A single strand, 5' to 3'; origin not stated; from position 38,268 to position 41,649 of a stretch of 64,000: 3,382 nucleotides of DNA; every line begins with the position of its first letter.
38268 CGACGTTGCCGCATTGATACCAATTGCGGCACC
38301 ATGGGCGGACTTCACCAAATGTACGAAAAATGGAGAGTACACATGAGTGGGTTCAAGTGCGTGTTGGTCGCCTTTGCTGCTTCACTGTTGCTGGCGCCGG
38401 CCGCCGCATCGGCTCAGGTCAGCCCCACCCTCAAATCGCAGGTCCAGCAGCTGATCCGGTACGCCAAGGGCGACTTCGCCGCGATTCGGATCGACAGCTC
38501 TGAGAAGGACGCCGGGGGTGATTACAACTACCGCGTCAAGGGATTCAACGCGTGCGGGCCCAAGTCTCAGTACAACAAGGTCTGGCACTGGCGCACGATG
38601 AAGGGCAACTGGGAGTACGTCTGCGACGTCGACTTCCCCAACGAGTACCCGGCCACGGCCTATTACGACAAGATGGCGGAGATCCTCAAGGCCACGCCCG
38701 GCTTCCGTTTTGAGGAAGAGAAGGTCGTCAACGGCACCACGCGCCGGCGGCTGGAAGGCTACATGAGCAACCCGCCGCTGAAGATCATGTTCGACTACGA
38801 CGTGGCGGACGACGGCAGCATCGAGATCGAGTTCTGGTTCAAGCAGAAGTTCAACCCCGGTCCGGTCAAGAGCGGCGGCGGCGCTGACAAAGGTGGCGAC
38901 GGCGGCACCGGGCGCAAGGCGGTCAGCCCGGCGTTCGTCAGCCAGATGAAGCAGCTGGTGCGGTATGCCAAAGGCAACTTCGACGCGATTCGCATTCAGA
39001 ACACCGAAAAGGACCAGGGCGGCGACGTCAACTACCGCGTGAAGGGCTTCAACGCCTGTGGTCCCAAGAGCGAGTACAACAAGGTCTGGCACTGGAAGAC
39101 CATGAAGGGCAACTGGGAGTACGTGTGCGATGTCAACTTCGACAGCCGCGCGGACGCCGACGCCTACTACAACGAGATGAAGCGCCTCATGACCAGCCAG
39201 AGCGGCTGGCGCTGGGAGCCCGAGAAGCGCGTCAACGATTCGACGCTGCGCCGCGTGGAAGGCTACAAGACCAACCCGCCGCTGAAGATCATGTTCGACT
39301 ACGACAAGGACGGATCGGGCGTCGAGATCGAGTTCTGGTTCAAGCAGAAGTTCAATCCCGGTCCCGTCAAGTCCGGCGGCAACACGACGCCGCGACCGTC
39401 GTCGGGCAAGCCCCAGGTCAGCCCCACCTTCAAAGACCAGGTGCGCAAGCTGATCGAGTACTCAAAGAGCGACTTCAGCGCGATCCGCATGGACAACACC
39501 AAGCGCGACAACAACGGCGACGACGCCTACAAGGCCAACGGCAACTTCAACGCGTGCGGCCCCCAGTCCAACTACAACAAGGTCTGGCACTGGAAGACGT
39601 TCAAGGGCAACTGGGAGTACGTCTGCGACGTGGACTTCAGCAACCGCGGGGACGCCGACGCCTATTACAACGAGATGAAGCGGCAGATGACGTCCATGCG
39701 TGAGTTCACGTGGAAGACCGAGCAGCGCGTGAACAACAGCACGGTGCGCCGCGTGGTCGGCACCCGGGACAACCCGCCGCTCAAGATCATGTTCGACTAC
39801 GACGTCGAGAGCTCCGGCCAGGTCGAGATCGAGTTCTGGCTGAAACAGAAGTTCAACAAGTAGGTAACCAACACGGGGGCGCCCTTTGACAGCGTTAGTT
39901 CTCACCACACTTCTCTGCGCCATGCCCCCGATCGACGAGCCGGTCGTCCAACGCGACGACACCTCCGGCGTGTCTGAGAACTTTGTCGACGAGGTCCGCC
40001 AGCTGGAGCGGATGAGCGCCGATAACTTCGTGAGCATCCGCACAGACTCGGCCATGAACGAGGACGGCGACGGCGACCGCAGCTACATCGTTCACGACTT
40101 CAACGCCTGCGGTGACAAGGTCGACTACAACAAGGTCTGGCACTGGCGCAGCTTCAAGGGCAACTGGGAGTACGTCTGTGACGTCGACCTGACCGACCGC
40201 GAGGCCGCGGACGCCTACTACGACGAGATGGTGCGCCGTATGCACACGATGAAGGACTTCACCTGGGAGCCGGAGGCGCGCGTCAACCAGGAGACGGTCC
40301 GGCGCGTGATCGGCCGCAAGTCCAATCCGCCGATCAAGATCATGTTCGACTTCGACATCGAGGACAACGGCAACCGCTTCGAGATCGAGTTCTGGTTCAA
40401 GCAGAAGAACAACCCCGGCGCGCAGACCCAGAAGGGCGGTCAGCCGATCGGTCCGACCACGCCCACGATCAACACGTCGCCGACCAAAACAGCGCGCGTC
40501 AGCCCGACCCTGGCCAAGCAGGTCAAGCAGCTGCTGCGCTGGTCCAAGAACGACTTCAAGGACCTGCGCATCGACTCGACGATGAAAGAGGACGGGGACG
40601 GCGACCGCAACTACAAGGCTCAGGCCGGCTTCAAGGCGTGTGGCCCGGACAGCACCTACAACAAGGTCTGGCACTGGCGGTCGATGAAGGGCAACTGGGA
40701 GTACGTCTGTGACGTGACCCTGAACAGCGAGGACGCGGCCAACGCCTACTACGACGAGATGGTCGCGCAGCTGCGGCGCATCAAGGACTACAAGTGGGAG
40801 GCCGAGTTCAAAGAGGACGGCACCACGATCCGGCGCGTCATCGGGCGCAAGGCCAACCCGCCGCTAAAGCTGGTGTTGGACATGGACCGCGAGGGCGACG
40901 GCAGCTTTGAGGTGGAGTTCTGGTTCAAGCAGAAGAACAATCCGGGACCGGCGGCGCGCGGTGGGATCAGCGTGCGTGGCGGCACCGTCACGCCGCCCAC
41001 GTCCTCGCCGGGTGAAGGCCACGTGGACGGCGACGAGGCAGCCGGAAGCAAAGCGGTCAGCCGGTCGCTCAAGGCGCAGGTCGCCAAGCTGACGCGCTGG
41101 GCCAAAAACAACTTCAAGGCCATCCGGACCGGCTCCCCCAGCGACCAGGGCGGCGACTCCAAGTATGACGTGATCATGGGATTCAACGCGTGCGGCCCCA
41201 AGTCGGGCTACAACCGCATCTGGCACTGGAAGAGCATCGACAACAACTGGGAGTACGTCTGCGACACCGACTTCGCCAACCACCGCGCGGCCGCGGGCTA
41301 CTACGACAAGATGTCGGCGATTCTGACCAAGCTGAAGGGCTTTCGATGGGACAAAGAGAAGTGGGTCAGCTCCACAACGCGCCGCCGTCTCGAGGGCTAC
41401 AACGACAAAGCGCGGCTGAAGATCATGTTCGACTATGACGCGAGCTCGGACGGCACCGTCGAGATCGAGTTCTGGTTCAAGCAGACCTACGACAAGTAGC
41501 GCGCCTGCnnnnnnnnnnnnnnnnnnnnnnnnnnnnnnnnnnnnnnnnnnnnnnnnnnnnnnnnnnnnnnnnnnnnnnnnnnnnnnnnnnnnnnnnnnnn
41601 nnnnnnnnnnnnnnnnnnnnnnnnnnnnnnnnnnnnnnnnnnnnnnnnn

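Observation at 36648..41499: Array of three paralogous secreted proteins, each built from three copies of an unrecognised ~160-aa domain (nine copies in all)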

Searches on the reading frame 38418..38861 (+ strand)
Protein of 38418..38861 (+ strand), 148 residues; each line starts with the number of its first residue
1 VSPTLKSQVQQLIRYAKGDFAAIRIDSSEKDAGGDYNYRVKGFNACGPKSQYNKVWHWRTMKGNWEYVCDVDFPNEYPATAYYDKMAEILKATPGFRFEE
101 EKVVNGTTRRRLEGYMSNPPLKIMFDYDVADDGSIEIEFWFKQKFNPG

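Call 14: search_solved_structures(query=A1, max_evalue=10)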
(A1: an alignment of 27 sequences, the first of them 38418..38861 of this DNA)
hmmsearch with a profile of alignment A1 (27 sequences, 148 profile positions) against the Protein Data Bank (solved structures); distinct sequences matched with E-value up to 10: 1.
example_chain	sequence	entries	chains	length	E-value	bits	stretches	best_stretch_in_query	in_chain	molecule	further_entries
8ugc_A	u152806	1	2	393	3.4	11.1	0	3-49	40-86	FD15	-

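Call 21: predict_structure(alignment_id=A1)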
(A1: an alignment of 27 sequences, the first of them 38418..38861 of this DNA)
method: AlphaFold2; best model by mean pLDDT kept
length: 148 residues; sequences in the alignment: 27
mean_pLDDT: 94.8   pTM: 0.90
mean pLDDT of the five models: 94.8, 94.5, 94.5, 93.7, 93.8
residues with pLDDT >= 90: 133; 70-90: 13; 50-70: 2; < 50: 0
segments of 3 or more residues with pLDDT < 50: none
pLDDT, mean of each block of 10 residues (from residue 1): 89 96 98 97 93 95 93 96 97 96 96 96 98 96 82
secondary structure, 60 per line:
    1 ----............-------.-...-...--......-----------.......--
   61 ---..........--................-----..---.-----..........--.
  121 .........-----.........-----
elements in order: H5-16 E30-32 E35-40 E52-58 E64-73 H76-91 E108-117 E120-129 E135-143

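Call 24: search_protein_representatives(alignment_id=A1)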
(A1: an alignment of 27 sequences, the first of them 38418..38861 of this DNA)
Query: 27 sequences, 148 profile positions. Proteins with E-value up to 0.001 (for the whole library): 9; up to 1e-10: 8; up to 1e-30: 6. The best 9 are listed.
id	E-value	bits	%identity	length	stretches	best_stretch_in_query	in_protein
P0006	1.3e-275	917.8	-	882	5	1-144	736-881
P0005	7.7e-204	684.9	-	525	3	1-147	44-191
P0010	6.3e-108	373.7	-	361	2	1-147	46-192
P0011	4.4e-54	199.0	-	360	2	1-145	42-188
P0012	1.3e-48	181.2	-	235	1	1-145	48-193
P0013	8.1e-34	133.2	-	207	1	5-143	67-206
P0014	4.1e-27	111.4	-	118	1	65-145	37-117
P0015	1.0e-23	100.4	-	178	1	2-142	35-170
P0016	1.6e-06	44.6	-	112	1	43-137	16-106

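Call 27: find_related_loci(query=A1, collection=genome_contigs, flank=10000)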
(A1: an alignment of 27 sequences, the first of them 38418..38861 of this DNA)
Query A1 (148 aa) in genome_contigs; peptide patterns used: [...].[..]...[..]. (x = any residue, [..] = any of these).
19 stretches matched a pattern; 2 encode a relative of the query (tblastn E <= 1e-3); 1 distinct loci.
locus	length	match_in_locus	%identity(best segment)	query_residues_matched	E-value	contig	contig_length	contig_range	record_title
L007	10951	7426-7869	73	1-148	5e-77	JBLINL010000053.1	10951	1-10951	MAG: Myxococcota bacterium isolate 3300053785_223 Ga0535658_0017209, whole genome shotgun sequence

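Call 40: find_homologous_proteins(query=A2, max_evalue=0.01)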
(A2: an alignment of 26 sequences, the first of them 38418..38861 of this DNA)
Query A2 (26 sequences) (148 aa, profile of the alignment): 2 proteins with E <= 0.01 among 2871 candidates.
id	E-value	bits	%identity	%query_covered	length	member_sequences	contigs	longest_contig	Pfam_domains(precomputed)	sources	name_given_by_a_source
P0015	3.7e-37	145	34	96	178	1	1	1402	-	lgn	-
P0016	9.6e-20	89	33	53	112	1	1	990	-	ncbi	-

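Call 47: fold_search(model_id=the predicted structure, library=pdb)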
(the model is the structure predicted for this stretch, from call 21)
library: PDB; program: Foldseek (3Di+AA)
matches with E <= 10: 1414; with E <= 0.001: 0
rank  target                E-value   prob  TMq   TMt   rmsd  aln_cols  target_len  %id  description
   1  6kac_P                7.6e-03  0.97  0.38  0.32   9.1       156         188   11  Cryo-EM structure of the C2S2-type PSII-LHCII supercomplex from Chlamydomonas reihardtii (released 2019-10-23)
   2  9grx_0                1.2e-02  0.85  0.30  0.28  10.8       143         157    9  NDH-PSI-LHCI supercomplex from S. oleracea (released 2025-02-12)
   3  1v2b_A                1.5e-02  0.96  0.37  0.37   7.4       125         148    9  Crystal Structure of PsbP Protein in the Oxygen-Evolving Complex of Photosystem II from Higher Plants (released 2004-05-18)
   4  2vu4                  1.8e-02  0.90  0.33  0.33  10.3       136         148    9  Structure of PsbP protein from Spinacia oleracea at 1.98 A resolution (released 2009-07-21)
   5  2ns9_B                1.9e-02  0.28  0.18  0.18  15.1       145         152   13  Crystal structure of protein APE2225 from Aeropyrum pernix K1, Pfam COXG (released 2006-11-14)
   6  6e8a_B                2.8e-02  0.98  0.42  0.44   6.1       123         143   11  Crystal structure of DcrB from Salmonella enterica at 1.92 Angstroms resolution (released 2018-10-31)
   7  6i3y_F                3.7e-02  0.12  0.18  0.16  17.4       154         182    8  Crystal structure of the human mitochondrial PRELID1K58V-TRIAP1 complex with PS (released 2019-03-20)
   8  4pws                  3.9e-02  0.92  0.38  0.33   9.0       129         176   10  Crystal structure of secreted proline rich antigen MTC28 (Rv0040c) at 2.15 A with bound chloride from Mycobacterium tube (released 2015-03-25)
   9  3wa5_B                4.3e-02  0.54  0.26  0.30  13.0       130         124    9  Crystal Structure of type VI peptidoglycan muramidase effector Tse3 in complex with its cognate immunity protein Tsi3 (released 2013-10-02)
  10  4z3l_A                4.3e-02  0.15  0.18  0.17  15.5       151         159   10  CRYSTAL STRUCTURE OF BIRCH POLLEN ALLERGEN BET V 1 MUTANT G26L, D69I, P90L, K97I (released 2015-11-25)
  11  6pny                  4.6e-02  0.95  0.31  0.37   4.7        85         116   12  X-ray Structure of Flpp3 (released 2020-02-26)
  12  2ns9_A                4.9e-02  0.14  0.17  0.17  14.8       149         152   12  Crystal structure of protein APE2225 from Aeropyrum pernix K1, Pfam COXG (released 2006-11-14)
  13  4n80_B                5.1e-02  0.41  0.24  0.28  13.1       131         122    9  Crystal structure of Tse3-Tsi3 complex (released 2014-04-23)
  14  3p9v_B                5.8e-02  0.85  0.30  0.29  10.1       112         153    9  High Resolution Crystal Structure of protein Maqu_3174 from Marinobacter aquaeolei, Northeast Structural Genomics Cons (released 2010-10-27)
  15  4bk6_A                6.1e-02  0.13  0.15  0.14  15.3       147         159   12  Crystal Structure of a dimeric variant of Bet v 1 (released 2013-11-27)
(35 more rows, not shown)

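Call 57: search_protein_families(library=pfam, alignment_id=A1, max_evalue=1)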
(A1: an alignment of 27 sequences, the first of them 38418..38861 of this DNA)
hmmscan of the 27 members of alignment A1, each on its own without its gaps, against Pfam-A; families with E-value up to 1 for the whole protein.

A. member 1, window:38418-38861:+ (148 aa): 0 families

B. families by the number of members that match (of 27 scanned): 7 families
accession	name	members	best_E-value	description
PF14114.12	DUF4286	1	0.023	Domain of unknown function (DUF4286)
PF21866.1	DUF6915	1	0.029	Domain of unknown function (DUF6915)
PF16193.11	AAA_assoc_2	1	0.052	AAA C-terminal domain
PF12829.12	Mhr1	1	0.053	Transcriptional regulation of mitochondrial recombination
PF18502.6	Mrpl_C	1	0.12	54S ribosomal protein L8 C-terminal domain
PF15203.11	TMEM95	1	0.16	TMEM95 family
PF10049.14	DUF2283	1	0.17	Protein of unknown function (DUF2283)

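Call 59: fold_search(model_id=the predicted structure, library=viral)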
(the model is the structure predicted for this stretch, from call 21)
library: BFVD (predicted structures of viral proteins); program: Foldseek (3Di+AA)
matches with E <= 10: 1059; with E <= 0.001: 0
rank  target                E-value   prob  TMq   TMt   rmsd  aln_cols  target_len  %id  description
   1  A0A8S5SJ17            2.0e-03  1.00  0.43  0.19   9.4       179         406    8  Host cell surface-exposed lipoprotein [Siphoviridae sp. ctvhu9]
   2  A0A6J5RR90            6.3e-03  1.00  0.44  0.37   8.9       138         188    7  Lipoprotein [uncultured Caudovirales phage]
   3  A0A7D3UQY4            9.3e-03  0.93  0.36  0.28  12.3       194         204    9  Lipid-binding START domain-containing protein [Fadolivirus FV1/VV64]
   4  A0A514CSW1            1.4e-02  1.00  0.46  0.50   4.1       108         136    7  Uncharacterized protein [Achromobacter phage Motura]
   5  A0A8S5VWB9            1.5e-02  0.97  0.42  0.34   5.5       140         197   11  (no name in the UniProt tables at hand)
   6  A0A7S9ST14            1.7e-02  1.00  0.36  0.47   3.8        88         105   14  Uncharacterized protein [Virus NIOZ-UU159]
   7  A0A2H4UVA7            2.4e-02  0.54  0.29  0.23  14.9       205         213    8  Zinc finger domain-containing protein [Bodo saltans virus]
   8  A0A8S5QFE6            2.6e-02  1.00  0.37  0.42   4.7        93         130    5  Uncharacterized protein [Siphoviridae sp. ctoRD1]
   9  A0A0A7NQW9            2.6e-02  0.96  0.33  0.27   9.5       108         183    9  Uncharacterized protein [Lactobacillus phage LfeInf]
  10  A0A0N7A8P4            2.6e-02  0.72  0.31  0.30  10.6       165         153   10  (no name in the UniProt tables at hand)
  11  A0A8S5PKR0            2.7e-02  0.54  0.24  0.24  15.1       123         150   13  Minor tail protein [Siphoviridae sp. ctcUB23]
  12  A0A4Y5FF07            3.4e-02  0.90  0.30  0.27   9.7       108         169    9  Uncharacterized protein [Lactobacillus phage 3-521]
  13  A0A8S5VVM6            3.8e-02  0.85  0.29  0.17  14.7        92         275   11  (no name in the UniProt tables at hand)
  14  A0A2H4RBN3            3.8e-02  0.72  0.25  0.31   6.2        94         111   14  Uncharacterized protein [Sulfolobus ellipsoid virus 1]
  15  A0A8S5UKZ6            4.0e-02  0.60  0.28  0.23  16.9       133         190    7  Uncharacterized protein [Myoviridae sp. ctQf419]
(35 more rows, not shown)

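Call 61: find_encoding_contigs(protein=P0012, flank=8000, max_places=2)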
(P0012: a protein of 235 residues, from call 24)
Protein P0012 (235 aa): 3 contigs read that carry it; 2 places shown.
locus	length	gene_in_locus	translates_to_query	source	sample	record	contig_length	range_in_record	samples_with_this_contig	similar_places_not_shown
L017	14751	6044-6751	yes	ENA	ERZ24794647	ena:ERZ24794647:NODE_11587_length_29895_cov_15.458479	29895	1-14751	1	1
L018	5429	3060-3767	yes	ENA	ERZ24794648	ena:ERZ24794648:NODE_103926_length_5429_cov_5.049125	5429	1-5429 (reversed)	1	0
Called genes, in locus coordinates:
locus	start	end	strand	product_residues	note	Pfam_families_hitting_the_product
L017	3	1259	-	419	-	?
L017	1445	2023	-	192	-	-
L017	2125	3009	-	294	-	PF00753:Lactamase_B, PF16123:HAGH_C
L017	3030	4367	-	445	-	PF01523:PmbA_TldD_1st, PF19290:PmbA_TldD_2nd, PF19289:PmbA_TldD_3rd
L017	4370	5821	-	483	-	PF01523:PmbA_TldD_1st, PF19290:PmbA_TldD_2nd, PF19289:PmbA_TldD_3rd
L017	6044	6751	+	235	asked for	-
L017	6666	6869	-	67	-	-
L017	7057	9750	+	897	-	-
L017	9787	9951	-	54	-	PF04365:BrnT_toxin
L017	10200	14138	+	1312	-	PF13517:FG-GAP_3 (faint), PF02412:TSP_3 (weak), PF11617:Cu-binding_MopE (weak)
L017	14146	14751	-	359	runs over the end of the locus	PF08308:PEGA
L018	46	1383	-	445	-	PF01523:PmbA_TldD_1st, PF19290:PmbA_TldD_2nd, PF19289:PmbA_TldD_3rd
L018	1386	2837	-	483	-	PF01523:PmbA_TldD_1st, PF19290:PmbA_TldD_2nd, PF19289:PmbA_TldD_3rd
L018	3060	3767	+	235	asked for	-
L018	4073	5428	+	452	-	?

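Call 62: find_encoding_contigs(protein=P0011, flank=8000, max_places=2)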
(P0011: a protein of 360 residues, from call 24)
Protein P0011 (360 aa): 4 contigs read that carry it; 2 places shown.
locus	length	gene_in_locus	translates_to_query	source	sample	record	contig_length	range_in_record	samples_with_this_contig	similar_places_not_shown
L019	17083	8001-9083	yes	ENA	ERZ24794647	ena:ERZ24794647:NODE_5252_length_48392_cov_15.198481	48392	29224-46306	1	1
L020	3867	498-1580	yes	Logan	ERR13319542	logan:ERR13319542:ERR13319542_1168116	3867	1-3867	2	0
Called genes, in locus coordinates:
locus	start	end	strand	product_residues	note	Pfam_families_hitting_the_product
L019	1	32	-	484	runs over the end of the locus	PF04230:PS_pyruv_trans (weak)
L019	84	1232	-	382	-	PF01073:3Beta_HSD (weak), PF01370:Epimerase, PF07993:NAD_binding_4, PF16363:GDP_Man_Dehyd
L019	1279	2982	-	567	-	PF01370:Epimerase (weak), PF07993:NAD_binding_4, PF03015:Sterile (faint)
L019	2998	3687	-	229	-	PF12710:HAD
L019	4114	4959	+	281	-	PF08668:HDOD, PF01966:HD (weak)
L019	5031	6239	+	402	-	-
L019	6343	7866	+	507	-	PF01676:Metalloenzyme, PF06415:iPGM_N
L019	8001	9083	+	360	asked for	-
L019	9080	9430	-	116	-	-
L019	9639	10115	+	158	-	PF03602:Cons_hypoth95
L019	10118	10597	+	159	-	PF01467:CTP_transf_like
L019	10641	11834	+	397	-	PF00155:Aminotran_1_2, PF01053:Cys_Met_Meta_PP (weak)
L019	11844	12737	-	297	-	-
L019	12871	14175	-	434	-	-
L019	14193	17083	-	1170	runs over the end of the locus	PF00069:Pkinase, PF07714:PK_Tyr_Ser-Thr, PF23414:Beta-prop_EML_2, PF24805:EIF3I, PF24814:WD40_Prp19, PF25173:Beta-prop_WDR3_1st, PF25175:Beta-prop_WDR5, PF23381:Beta-prop_IFT122_1st, +43 more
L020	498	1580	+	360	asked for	-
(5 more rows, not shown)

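Call 68: find_related_loci(query=A1, collection=viral_contigs, flank=3000)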
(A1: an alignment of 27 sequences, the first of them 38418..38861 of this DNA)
Query A1 (148 aa) in viral_contigs; peptide patterns used: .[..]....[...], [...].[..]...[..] (x = any residue, [..] = any of these).
99 stretches matched a pattern, but none encodes a relative of the query by tblastn (E <= 1e-3).

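Call 69: find_related_loci(query=A1, collection=metagenome_contigs, flank=6000)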
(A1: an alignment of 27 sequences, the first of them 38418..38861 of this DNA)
Query A1 (148 aa) in metagenome_contigs; peptide patterns used: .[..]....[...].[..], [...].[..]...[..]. (x = any residue, [..] = any of these).
56 stretches matched a pattern, but none encodes a relative of the query by tblastn (E <= 1e-3).

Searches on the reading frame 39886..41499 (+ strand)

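Call 3: search_protein_families(library=pfam, proteins=[window:39886-41499:+], max_evalue=1)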
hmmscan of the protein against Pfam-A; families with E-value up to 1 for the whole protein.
window:39886-41499:+ (537 aa): 4 families
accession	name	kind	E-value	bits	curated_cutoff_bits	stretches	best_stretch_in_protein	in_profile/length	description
PF14114.12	DUF4286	-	0.05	14.3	25.8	0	260-315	43-97/100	Domain of unknown function (DUF4286)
PF24451.1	DUF7567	-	0.082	13.3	27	0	434-467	89-122/131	Family of unknown function (DUF7567)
PF12829.12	Mhr1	-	0.14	12.7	27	0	270-306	48-83/84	Transcriptional regulation of mitochondrial recombination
PF01037.27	AsnC_trans_reg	-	0.25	11.7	25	0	89-123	29-63/73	Lrp/AsnC ligand binding domain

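Call 4: search_protein_families(library=ncbifam, proteins=[window:39886-41499:+], max_evalue=1)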
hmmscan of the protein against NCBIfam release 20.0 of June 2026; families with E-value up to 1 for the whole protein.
window:39886-41499:+ (537 aa): 1 family
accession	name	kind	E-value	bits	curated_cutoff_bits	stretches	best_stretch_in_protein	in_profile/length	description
NF045957.1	MHO_1590_dom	subfamily_domain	0.033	14.5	42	0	138-176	33-70/81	MHO_1590 family protein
